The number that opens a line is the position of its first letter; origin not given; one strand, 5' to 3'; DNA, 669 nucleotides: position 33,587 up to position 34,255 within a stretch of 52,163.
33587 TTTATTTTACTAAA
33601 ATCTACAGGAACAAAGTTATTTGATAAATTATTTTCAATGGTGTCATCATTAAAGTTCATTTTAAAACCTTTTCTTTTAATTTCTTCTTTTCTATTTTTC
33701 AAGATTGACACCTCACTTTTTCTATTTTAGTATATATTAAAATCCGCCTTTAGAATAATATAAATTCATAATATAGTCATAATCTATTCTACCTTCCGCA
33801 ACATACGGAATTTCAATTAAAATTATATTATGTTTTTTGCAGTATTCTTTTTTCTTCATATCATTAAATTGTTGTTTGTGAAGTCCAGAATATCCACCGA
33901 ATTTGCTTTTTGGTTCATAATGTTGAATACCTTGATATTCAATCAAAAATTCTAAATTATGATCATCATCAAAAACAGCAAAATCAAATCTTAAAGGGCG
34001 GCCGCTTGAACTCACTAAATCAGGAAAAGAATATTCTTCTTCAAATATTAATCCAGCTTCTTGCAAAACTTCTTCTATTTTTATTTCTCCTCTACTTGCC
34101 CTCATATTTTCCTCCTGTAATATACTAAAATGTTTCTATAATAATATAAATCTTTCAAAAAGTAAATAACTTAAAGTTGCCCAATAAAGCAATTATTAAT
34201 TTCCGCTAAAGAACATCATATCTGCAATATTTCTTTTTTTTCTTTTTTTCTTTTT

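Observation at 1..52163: TGA is read as a sense codon (Trp, code 4) throughout this phage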

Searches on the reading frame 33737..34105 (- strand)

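Call 75: search_protein_families(library=phrogs, max_evalue=0.001, proteins=[window:33737-34105:-])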
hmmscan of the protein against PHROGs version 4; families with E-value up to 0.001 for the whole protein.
window:33737-34105:- (122 aa): 8 families
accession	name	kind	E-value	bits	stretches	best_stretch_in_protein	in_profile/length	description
phrog_9084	-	DNA, RNA and nucleotide metabolism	1.2e-29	104.7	1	3-103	60-154/187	homing endonuclease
phrog_559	-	DNA, RNA and nucleotide metabolism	1.1e-25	91.5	1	4-110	307-406/607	HNH endonuclease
phrog_7140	-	DNA, RNA and nucleotide metabolism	1.2e-19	71.4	1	3-104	122-216/423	intron encoded nuclease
phrog_4538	-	unknown function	7e-18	65.7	1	3-114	230-327/447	-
phrog_19778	-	unknown function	7e-09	36.2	1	50-104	292-346/362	-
phrog_27771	-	unknown function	2.7e-08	34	1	51-102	475-526/549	-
phrog_34504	-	unknown function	2.6e-06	27.8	1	44-101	311-366/386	-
phrog_22655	-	unknown function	7.8e-06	25.9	1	6-99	402-484/508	-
